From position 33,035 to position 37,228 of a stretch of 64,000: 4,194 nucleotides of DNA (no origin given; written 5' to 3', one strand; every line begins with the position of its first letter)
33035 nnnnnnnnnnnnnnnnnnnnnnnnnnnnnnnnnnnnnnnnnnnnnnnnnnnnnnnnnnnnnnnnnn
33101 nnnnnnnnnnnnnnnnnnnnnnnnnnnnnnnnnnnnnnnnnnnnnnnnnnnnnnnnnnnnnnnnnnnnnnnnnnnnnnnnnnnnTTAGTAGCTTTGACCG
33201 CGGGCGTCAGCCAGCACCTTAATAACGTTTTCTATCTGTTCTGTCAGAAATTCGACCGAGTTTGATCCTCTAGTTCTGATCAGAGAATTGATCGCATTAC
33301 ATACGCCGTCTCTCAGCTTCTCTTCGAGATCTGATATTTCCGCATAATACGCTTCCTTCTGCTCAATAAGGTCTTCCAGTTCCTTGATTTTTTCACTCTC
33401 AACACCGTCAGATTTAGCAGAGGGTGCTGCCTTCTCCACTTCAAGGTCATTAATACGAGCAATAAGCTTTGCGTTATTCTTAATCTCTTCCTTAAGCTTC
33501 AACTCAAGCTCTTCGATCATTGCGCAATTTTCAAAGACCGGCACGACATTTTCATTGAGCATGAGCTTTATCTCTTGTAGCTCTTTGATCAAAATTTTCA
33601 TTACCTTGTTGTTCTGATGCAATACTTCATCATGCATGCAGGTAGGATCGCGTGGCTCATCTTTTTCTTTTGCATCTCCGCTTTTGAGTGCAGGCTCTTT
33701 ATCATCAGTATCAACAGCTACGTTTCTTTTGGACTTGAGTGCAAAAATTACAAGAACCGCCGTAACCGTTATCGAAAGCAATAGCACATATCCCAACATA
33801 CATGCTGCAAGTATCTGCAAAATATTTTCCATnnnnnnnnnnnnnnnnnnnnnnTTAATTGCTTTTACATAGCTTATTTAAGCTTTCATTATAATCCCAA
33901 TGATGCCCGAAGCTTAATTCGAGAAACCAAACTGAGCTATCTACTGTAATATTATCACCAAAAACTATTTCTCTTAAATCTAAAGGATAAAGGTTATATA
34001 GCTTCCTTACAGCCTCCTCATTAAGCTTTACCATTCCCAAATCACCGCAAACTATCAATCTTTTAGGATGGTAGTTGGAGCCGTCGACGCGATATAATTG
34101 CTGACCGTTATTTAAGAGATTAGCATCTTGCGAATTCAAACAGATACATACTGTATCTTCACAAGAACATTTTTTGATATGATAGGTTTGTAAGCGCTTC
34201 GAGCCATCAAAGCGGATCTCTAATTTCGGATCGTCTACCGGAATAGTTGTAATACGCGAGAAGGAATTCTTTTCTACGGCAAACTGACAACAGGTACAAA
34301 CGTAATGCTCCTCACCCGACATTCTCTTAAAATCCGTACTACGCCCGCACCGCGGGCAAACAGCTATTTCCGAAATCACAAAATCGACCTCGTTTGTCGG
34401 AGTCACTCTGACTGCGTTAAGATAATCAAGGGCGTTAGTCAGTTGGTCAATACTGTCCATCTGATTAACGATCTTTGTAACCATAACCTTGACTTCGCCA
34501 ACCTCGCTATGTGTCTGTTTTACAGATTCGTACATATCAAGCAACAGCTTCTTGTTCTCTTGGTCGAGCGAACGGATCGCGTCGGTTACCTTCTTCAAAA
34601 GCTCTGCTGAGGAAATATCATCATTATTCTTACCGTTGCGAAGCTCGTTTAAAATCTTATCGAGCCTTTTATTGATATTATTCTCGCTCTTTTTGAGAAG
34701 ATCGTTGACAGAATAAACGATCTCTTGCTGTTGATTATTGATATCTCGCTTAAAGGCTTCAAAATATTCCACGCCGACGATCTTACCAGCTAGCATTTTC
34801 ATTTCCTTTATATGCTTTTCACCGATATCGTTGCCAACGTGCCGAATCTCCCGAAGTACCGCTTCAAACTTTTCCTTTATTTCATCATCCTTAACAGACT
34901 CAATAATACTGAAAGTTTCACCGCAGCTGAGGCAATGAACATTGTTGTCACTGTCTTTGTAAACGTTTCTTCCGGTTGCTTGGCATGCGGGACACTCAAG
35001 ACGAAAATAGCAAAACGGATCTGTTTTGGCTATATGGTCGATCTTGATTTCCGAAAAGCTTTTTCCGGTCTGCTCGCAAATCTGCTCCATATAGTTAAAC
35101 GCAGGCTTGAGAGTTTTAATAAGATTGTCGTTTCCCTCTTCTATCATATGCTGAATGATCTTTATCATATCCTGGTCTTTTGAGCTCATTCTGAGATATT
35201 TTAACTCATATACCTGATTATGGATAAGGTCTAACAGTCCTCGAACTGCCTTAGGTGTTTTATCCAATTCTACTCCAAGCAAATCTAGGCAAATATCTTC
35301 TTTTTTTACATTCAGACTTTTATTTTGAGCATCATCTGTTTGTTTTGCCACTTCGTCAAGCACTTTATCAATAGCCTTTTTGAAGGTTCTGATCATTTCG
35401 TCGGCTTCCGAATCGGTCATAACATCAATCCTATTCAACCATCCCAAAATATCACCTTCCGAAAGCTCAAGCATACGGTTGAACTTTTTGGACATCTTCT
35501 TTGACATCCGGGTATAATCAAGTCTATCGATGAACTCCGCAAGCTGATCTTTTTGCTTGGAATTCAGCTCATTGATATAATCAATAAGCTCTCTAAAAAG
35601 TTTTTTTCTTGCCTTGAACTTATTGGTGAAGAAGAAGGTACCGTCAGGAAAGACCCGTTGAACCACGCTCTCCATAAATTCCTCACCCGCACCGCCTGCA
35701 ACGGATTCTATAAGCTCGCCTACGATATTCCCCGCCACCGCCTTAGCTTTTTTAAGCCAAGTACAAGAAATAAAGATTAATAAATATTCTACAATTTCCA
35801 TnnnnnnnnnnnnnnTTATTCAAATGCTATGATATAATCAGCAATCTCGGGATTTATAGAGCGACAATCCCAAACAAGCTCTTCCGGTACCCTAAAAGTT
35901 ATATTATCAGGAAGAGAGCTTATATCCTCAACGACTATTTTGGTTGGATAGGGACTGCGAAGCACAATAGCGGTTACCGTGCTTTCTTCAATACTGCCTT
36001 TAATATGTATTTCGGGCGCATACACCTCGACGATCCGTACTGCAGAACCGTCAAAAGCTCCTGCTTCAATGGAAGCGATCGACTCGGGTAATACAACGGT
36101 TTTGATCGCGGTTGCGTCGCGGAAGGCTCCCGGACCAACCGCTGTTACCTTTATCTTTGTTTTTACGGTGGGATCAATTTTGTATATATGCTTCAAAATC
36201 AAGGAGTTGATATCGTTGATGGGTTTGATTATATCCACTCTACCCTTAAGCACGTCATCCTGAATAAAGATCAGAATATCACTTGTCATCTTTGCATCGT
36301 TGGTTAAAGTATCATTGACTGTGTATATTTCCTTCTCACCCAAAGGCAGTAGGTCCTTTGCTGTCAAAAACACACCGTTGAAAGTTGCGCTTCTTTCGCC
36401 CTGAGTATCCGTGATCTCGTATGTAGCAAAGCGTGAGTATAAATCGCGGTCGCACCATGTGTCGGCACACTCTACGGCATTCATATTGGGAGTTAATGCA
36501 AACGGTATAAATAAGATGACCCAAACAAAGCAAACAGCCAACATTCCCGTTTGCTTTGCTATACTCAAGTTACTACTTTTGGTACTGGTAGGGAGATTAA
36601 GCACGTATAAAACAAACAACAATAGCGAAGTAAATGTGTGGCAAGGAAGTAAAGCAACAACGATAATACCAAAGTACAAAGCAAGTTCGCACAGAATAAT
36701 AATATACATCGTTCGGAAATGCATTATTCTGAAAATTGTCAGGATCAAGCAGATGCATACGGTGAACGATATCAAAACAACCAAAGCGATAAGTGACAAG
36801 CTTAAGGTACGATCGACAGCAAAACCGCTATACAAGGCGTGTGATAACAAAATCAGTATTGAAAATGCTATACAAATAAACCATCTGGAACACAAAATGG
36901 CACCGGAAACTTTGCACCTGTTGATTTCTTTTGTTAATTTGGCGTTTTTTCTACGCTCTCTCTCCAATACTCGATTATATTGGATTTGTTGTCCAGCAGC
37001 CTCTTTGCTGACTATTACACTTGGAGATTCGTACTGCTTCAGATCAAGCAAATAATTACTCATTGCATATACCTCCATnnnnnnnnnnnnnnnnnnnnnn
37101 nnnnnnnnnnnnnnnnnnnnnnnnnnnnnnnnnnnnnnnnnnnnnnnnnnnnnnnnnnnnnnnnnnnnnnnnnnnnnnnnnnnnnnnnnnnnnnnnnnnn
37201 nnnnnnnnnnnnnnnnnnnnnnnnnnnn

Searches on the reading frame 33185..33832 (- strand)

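Call 4: search_protein_families(library=pfam, proteins=[window:33185-33832:-], max_evalue=0.1)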
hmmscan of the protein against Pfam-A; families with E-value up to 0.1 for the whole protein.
window:33185-33832:- (215 aa): 0 families

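Call 8: search_protein_families(library=ncbifam, proteins=[window:33185-33832:-], max_evalue=0.01)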
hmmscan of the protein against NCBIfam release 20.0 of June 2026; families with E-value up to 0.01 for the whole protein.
window:33185-33832:- (215 aa): 0 families

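Call 9: search_protein_families(library=padloc, proteins=[window:33185-33832:-], max_evalue=0.01)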
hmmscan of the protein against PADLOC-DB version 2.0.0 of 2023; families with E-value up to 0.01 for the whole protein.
window:33185-33832:- (215 aa): 1 family
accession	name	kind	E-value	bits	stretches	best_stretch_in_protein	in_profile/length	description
PDLC03853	LmuA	-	0.0093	12.7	0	117-206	379-464/655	-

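Call 81: search_protein_families(library=padloc, proteins=[window:33185-33832:-], max_evalue=0.01)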
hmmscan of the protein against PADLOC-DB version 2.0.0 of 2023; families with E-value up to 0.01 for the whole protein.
window:33185-33832:- (215 aa): 1 family
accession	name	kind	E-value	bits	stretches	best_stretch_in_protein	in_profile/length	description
PDLC03853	LmuA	-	0.0093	12.7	0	117-206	379-464/655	-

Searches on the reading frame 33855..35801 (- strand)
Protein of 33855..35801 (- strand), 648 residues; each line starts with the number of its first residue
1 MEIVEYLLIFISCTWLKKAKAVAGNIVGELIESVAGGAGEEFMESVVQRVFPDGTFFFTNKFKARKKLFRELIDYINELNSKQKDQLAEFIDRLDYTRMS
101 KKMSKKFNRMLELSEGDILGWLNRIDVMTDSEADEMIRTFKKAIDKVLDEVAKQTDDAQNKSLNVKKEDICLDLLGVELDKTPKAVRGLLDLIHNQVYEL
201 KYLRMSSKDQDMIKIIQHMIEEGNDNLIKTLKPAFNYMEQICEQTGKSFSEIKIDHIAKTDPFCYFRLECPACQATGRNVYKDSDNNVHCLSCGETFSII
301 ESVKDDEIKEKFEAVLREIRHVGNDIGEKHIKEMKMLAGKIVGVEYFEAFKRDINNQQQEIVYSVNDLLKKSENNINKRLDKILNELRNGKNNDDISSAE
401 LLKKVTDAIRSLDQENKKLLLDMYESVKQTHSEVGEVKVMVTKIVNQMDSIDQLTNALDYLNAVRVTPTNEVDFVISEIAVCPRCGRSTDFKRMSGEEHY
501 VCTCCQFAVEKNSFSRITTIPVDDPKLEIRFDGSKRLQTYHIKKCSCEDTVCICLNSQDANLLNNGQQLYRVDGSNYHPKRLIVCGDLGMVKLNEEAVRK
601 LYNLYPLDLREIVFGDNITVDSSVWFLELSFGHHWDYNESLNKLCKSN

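Call 5: search_protein_families(library=pfam, proteins=[window:33855-35801:-], max_evalue=0.1)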
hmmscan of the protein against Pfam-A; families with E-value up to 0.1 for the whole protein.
window:33855-35801:- (648 aa): 12 families
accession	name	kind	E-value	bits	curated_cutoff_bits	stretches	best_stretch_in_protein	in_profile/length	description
PF19134.6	DUF5817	-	0.0073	16.7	31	0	478-494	20-36/57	Domain of unknown function (DUF5817)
PF04558.20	tRNA_synt_1c_R1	-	0.016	15.6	28.6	1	401-474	33-105/162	Glutaminyl-tRNA synthetase, non-specific RNA binding region part 1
PF03937.21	Sdh5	-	0.017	15.5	27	1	95-142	26-74/76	Flavinator of succinate dehydrogenase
PF07191.17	Zn_ribbon_6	-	0.019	15.4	25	0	269-300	2-29/67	Double zinc ribbon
PF08702.15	Fib_alpha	-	0.022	15.4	29.9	1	365-460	22-113/143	Fibrinogen alpha/beta chain family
PF17283.8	Zn_ribbon_SprT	-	0.026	15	28.1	1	480-506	5-31/38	SprT-like zinc ribbon domain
PF08424.15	NRDE-2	-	0.043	13.3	34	1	90-170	77-153/323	NRDE-2, necessary for RNA interference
PF00393.24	6PGD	-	0.048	13.5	27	1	396-466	189-257/290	6-phosphogluconate dehydrogenase, C-terminal domain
PF14354.12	Lar_restr_allev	-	0.054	14.2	28.6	0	478-507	2-33/58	Restriction alleviation protein Lar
PF21733.3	Death_3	-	0.057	13.9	27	0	43-112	30-99/106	Death domain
PF08273.17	Zn_Ribbon_Prim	-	0.077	13.8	23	0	268-294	4-32/37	Zinc-binding domain of primase-helicase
PF23174.1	bHLH_ILI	-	0.085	13.7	27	0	379-419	11-50/75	ILI bHLH domain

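Call 81: search_protein_families(library=padloc, proteins=[window:33855-35801:-], max_evalue=0.01)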
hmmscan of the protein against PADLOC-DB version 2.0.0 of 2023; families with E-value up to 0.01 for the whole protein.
window:33855-35801:- (648 aa): 2 families
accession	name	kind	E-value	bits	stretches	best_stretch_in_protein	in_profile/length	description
PDLC00598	ZorA1|ZorA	-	0.0056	13.1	1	347-454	395-503/663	MotA/ExbB/TolQ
PDLC00006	DruC1|DruC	-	0.0082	12.7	1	351-464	188-298/626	Unknown function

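Call 82: search_protein_families(library=ncbifam, proteins=[window:33855-35801:-], max_evalue=0.001)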
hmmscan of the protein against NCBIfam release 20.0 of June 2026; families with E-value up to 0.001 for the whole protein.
window:33855-35801:- (648 aa): 0 families

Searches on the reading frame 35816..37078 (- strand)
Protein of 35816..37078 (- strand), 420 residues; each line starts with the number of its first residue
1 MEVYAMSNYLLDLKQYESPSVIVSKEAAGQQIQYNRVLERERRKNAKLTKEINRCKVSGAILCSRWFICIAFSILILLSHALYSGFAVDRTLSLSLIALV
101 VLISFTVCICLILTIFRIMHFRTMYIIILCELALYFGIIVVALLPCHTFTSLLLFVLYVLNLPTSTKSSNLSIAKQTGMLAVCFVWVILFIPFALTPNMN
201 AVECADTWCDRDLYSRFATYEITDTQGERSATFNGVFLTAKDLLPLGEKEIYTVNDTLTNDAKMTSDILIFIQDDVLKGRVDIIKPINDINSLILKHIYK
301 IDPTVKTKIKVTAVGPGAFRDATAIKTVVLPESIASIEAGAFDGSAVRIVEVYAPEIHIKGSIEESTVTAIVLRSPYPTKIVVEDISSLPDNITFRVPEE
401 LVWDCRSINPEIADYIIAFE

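Call 5: search_protein_families(library=pfam, proteins=[window:35816-37078:-], max_evalue=0.1)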
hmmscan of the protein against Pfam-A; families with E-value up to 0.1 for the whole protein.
window:35816-37078:- (420 aa): 1 family
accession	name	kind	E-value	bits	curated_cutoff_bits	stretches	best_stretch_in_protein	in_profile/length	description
PF13306.12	LRR_5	-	0.00096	19.5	27.7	1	308-348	19-59/127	BspA type Leucine rich repeat region (6 copies)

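Call 81: search_protein_families(library=padloc, proteins=[window:35816-37078:-], max_evalue=0.01)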
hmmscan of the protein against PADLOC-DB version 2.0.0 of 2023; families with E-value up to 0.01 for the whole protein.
window:35816-37078:- (420 aa): 0 families

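Call 82: search_protein_families(library=ncbifam, proteins=[window:35816-37078:-], max_evalue=0.001)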
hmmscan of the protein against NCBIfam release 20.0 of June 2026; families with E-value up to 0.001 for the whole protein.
window:35816-37078:- (420 aa): 0 families
